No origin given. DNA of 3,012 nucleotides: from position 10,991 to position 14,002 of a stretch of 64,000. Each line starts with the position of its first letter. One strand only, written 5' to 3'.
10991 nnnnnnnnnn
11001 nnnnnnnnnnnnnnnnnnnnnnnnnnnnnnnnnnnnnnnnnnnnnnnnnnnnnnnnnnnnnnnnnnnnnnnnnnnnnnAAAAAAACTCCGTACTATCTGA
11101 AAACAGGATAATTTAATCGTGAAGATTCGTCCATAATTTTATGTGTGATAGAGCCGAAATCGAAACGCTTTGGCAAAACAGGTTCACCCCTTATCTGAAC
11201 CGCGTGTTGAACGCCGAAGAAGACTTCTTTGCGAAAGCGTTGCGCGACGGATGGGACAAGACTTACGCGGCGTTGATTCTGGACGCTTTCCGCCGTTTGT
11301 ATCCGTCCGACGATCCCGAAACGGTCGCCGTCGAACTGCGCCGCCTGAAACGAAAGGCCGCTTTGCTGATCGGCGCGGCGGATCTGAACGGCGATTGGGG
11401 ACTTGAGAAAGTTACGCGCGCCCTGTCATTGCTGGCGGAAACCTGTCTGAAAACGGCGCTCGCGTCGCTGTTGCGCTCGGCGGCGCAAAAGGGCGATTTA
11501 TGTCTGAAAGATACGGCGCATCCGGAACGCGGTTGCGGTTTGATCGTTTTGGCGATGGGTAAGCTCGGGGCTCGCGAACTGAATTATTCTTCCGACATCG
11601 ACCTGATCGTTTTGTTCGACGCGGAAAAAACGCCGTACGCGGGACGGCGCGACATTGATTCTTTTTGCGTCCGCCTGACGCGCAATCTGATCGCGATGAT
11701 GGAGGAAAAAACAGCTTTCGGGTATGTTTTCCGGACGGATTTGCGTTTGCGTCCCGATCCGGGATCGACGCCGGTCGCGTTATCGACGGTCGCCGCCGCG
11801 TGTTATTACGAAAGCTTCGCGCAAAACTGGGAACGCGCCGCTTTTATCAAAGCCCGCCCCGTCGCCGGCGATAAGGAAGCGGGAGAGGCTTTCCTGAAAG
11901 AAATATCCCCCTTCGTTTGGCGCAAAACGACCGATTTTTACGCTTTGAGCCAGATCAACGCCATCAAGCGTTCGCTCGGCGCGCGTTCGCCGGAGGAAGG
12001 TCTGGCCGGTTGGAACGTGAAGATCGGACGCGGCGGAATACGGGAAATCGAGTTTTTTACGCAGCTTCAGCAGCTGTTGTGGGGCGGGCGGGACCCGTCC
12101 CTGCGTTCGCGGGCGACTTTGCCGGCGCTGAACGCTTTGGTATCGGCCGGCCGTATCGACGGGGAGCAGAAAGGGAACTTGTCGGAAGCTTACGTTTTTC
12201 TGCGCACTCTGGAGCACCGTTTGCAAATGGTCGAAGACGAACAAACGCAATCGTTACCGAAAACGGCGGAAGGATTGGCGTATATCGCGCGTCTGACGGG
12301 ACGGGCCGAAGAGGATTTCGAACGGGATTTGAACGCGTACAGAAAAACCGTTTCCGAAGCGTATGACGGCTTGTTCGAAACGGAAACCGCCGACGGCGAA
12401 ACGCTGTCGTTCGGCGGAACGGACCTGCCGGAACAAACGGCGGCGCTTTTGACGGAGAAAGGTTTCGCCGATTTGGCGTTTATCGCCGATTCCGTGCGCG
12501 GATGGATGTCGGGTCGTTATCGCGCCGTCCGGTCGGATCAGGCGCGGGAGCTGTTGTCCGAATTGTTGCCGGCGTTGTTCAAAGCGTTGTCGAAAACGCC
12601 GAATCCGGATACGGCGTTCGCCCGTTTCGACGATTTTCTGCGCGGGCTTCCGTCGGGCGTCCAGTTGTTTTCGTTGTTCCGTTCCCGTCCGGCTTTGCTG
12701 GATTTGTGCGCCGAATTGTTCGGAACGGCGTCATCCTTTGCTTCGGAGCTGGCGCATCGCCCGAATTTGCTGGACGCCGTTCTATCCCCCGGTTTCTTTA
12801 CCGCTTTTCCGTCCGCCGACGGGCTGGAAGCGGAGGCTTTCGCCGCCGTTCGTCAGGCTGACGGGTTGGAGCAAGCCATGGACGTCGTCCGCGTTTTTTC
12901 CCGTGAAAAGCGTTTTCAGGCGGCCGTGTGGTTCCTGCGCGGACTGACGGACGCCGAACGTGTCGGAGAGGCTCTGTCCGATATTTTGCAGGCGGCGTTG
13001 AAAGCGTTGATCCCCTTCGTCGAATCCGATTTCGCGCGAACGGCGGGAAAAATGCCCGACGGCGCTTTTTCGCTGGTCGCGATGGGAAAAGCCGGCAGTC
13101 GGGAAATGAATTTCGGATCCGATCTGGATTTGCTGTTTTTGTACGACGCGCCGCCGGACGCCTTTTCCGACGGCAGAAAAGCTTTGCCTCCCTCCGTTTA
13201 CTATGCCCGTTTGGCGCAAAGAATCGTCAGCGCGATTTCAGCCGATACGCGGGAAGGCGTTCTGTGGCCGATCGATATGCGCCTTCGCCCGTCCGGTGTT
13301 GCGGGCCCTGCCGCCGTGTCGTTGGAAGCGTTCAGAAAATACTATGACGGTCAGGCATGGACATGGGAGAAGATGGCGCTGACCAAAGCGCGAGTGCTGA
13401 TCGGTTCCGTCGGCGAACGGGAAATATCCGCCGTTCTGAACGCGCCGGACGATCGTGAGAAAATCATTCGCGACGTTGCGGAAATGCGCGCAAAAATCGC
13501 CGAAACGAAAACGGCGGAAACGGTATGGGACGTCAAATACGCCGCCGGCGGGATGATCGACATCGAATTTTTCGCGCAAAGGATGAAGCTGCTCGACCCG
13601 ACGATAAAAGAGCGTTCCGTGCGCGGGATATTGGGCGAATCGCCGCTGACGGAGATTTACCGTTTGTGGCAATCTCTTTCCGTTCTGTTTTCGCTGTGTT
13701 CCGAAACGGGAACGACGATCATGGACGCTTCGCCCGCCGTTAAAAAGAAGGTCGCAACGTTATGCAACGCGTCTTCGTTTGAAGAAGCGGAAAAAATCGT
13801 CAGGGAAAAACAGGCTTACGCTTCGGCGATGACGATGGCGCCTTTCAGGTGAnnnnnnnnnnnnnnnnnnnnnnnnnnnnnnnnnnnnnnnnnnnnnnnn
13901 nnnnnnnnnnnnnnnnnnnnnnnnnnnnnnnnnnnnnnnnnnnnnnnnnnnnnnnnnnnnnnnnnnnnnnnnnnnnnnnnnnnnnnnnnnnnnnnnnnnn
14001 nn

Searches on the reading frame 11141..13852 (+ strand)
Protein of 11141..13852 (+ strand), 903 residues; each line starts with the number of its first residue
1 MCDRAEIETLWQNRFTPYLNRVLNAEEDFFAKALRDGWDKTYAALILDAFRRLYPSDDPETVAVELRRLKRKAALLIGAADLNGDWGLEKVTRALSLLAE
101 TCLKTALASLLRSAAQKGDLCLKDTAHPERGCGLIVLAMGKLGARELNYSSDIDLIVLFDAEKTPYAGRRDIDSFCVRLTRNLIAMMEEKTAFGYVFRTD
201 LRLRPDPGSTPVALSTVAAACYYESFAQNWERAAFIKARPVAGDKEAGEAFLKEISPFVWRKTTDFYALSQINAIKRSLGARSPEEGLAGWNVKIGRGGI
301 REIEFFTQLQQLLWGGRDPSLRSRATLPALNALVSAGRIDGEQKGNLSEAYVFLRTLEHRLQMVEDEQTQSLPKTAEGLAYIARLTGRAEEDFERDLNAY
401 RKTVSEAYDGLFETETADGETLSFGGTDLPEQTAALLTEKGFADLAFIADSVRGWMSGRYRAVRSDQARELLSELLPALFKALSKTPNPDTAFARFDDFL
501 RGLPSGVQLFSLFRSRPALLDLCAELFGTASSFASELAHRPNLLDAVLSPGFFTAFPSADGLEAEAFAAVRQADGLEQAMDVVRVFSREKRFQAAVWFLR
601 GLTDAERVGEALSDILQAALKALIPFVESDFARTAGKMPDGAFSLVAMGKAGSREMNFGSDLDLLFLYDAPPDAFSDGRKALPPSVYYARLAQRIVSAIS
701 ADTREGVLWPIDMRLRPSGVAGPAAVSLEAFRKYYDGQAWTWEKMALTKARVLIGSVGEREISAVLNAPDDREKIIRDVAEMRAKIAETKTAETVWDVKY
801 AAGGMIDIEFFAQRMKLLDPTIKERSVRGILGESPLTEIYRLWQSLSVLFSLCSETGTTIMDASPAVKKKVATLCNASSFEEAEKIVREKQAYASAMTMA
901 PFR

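Call 16: search_protein_families(library=pfam, proteins=[window:11141-13852:+], max_evalue=0.00001)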
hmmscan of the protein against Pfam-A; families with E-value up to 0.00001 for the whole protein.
window:11141-13852:+ (903 aa): 3 families
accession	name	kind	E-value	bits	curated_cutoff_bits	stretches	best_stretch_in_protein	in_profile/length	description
PF03710.21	GlnE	-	3e-112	374.5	24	2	41-253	39-251/252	Glutamate-ammonia ligase adenylyltransferase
PF08335.16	GlnD_UR_UTase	-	2.2e-28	99.5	21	1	287-412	22-141/141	GlnD PII-uridylyltransferase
PF03445.19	DUF294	-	4.7e-06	27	21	0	603-698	15-97/138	Putative nucleotidyltransferase DUF294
